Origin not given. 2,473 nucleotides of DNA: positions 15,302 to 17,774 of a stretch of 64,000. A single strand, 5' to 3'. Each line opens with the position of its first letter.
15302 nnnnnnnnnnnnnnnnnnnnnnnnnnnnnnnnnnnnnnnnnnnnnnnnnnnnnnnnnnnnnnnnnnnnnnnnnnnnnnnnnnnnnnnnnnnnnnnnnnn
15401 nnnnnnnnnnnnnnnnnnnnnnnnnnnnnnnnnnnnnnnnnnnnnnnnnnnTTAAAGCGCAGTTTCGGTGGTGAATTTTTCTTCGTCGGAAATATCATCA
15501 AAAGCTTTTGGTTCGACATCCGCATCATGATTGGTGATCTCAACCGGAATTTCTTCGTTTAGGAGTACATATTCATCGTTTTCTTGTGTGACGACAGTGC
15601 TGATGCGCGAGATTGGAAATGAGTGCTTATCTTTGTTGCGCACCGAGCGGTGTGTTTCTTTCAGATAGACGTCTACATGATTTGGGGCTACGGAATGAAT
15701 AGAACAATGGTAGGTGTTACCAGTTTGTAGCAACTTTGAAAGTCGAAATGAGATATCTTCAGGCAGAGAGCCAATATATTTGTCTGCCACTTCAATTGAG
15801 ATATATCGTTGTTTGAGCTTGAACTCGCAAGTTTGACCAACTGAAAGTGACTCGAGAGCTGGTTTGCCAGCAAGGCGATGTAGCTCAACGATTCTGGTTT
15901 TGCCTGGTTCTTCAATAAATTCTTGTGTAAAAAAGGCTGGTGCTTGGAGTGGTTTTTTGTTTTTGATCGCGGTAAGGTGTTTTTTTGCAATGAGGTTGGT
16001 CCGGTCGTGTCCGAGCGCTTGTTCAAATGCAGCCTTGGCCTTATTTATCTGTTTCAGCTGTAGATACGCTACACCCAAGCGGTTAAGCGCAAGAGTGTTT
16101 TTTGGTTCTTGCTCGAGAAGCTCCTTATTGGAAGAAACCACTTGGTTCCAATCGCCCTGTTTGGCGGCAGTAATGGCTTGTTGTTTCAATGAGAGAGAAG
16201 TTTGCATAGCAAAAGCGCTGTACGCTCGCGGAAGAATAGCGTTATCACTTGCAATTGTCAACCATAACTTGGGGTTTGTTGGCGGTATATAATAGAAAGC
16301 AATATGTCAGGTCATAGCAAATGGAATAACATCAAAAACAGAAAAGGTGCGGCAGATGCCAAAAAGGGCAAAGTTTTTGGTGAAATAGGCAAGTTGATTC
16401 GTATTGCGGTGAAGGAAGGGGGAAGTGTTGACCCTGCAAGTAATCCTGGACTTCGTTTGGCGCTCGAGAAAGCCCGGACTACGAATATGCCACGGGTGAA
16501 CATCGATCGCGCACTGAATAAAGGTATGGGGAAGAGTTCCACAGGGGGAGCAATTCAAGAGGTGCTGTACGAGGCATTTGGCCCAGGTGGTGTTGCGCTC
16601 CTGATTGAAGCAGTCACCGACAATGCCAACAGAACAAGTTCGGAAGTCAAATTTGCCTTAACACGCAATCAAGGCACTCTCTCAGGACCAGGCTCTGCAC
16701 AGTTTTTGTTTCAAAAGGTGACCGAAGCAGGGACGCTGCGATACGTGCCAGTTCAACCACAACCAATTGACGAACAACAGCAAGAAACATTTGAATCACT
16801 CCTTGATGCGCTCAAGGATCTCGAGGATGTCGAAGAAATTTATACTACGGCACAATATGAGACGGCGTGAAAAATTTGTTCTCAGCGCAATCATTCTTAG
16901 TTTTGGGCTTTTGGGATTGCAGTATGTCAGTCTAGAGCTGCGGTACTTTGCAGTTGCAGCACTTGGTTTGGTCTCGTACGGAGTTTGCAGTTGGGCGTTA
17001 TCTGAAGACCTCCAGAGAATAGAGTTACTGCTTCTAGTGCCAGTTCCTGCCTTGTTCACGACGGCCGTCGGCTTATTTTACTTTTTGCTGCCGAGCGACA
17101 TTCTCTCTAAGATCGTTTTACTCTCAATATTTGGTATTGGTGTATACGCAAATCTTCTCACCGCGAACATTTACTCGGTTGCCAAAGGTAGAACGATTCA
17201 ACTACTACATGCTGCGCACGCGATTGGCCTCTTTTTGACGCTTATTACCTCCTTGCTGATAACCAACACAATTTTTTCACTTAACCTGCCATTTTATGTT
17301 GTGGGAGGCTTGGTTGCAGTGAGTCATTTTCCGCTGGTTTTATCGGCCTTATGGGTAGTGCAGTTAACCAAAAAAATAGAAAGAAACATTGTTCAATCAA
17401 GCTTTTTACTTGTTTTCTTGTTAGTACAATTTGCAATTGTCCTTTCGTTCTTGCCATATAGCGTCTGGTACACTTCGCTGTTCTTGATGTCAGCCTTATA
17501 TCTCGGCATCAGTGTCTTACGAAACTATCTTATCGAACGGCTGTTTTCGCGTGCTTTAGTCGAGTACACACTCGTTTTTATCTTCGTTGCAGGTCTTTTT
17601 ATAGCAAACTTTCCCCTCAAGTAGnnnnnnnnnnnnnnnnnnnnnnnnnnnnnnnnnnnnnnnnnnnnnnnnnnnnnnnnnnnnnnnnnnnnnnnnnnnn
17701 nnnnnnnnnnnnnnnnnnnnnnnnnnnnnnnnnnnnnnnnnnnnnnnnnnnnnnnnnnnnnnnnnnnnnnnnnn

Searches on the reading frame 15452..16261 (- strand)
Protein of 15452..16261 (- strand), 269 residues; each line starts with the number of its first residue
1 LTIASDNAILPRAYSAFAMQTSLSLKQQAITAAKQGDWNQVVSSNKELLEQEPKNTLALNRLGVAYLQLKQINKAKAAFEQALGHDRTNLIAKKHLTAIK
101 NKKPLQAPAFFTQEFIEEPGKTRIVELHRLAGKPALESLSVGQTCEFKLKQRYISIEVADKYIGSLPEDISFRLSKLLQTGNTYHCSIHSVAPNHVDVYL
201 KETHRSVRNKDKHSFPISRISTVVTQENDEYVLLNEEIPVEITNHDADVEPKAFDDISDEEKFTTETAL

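Call 60: search_protein_families(library=pfam, proteins=[window:15452-16261:-], max_evalue=0.001)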
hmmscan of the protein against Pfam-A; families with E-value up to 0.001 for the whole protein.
window:15452-16261:- (269 aa): 5 families
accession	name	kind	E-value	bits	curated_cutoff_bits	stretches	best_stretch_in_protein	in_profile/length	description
PF00515.34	TPR_1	-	2.9e-08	33.6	27.8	1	58-89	3-34/34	Tetratricopeptide repeat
PF07719.23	TPR_2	-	9.2e-07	29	27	1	58-88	3-33/34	Tetratricopeptide repeat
PF14559.12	TPR_19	-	1.7e-06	28.7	25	1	33-88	2-57/68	Tetratricopeptide repeat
PF13181.12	TPR_8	-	1.8e-05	25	25.7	1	58-84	3-29/34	Tetratricopeptide repeat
PF13431.12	TPR_17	-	0.00019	21.9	24.4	1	47-76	4-33/34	Tetratricopeptide repeat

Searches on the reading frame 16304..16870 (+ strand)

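Call 60: search_protein_families(library=pfam, proteins=[window:16304-16870:+], max_evalue=0.001)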
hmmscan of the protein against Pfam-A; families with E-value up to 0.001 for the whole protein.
window:16304-16870:+ (188 aa): 2 families
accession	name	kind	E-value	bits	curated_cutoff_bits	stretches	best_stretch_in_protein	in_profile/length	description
PF20772.2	TACO1_YebC_N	-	6.4e-28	97.5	36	1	5-77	1-73/73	TACO1/YebC protein N-terminal domain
PF01709.26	Transcrip_reg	-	1.8e-25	89.9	27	2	85-139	2-56/160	TACO1/YebC second and third domain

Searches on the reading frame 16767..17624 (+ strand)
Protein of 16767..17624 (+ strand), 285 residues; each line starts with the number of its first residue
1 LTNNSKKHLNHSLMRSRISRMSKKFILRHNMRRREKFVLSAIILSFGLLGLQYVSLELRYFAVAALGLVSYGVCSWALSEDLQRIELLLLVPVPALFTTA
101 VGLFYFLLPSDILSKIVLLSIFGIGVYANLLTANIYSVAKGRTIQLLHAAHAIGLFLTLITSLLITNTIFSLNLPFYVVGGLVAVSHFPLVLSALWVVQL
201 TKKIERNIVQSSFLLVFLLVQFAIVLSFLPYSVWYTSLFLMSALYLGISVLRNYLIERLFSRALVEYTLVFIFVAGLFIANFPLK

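Call 60: search_protein_families(library=pfam, proteins=[window:16767-17624:+], max_evalue=0.001)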
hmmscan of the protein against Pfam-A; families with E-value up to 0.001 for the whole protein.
window:16767-17624:+ (285 aa): 0 families

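Call 64: search_protein_families(library=pfam, proteins=[window:16767-17624:+], max_evalue=0.01)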
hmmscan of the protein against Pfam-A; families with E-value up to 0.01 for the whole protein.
window:16767-17624:+ (285 aa): 1 family
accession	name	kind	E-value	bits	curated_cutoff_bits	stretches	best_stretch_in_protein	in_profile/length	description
PF18900.5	DUF5656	-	0.006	16.4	23.3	1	113-280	81-240/242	Protein of unknown function (DUF5656)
